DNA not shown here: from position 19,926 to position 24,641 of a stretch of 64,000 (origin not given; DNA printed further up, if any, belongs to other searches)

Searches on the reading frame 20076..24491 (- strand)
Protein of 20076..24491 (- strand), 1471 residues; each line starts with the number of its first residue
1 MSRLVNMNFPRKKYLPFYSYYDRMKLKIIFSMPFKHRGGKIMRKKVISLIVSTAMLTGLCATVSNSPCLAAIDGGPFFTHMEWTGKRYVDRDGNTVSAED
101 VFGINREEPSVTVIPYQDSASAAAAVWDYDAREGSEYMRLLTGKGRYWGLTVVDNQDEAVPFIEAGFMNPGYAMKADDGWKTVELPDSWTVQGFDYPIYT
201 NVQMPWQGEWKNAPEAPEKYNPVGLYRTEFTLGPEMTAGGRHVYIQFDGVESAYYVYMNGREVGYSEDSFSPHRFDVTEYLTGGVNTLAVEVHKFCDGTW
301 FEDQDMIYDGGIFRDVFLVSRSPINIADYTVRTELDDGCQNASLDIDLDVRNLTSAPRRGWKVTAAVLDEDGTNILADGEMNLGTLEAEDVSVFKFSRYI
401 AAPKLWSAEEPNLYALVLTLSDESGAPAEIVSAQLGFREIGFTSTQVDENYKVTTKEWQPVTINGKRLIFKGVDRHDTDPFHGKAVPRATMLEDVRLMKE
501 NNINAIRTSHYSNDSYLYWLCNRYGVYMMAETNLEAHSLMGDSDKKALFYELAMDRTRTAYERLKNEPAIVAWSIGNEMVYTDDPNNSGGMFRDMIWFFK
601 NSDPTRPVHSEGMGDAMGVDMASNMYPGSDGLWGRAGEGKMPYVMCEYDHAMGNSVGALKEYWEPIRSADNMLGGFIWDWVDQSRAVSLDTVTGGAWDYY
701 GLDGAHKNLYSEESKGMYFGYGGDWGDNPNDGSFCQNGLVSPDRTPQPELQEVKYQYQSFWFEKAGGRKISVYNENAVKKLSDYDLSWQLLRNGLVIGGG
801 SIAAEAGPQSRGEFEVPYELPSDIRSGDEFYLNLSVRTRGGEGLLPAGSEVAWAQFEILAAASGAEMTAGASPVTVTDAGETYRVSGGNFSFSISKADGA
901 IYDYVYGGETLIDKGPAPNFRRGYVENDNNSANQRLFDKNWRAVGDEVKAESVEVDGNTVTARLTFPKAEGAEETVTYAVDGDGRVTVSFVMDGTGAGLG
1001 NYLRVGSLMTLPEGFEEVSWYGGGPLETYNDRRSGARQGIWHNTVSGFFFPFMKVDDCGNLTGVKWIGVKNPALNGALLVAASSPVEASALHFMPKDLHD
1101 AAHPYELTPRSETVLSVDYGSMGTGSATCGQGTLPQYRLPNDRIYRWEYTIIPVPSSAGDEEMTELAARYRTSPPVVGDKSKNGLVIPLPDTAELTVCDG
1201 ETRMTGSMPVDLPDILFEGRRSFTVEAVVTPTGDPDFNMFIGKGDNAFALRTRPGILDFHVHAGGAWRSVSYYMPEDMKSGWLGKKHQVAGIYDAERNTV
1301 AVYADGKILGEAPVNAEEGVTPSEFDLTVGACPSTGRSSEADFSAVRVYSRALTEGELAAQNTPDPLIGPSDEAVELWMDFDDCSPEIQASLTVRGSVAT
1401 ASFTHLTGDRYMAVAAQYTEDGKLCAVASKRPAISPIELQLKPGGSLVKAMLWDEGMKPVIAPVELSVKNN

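Call 51: search_protein_families(library=pfam, proteins=[window:20076-24491:-])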
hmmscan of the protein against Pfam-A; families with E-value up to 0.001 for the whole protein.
window:20076-24491:- (1471 aa): 7 families
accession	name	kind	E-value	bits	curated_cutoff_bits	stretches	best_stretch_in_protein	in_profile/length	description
PF02836.23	Glyco_hydro_2_C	-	3.5e-69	233.7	21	1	460-760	7-300/302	Glycosyl hydrolases family 2, TIM barrel domain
PF02929.23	Bgal_small_N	-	2.4e-57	194.9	25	1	886-1151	1-248/248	Beta galactosidase small chain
PF02837.24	Glyco_hydro_2_N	-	4.5e-30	105.2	28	1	178-320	21-167/169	Glycosyl hydrolases family 2, sugar binding domain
PF16353.11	LacZ_4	-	5e-18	65.6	27.3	1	770-858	1-86/87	Beta-galactosidase, domain 4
PF00703.27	Glyco_hydro_2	-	1.2e-13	52.2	23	1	325-438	2-109/109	Glycosyl hydrolases family 2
PF13385.13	Laminin_G_3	-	2.4e-13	50.9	27.6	1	1209-1358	6-150/151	Concanavalin A-like lectin/glucanases superfamily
PF22666.2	Glyco_hydro_2_N2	-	5.1e-11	43.3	27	1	226-294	52-119/167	Glycosyl hydrolase 2 galactose-binding domain-like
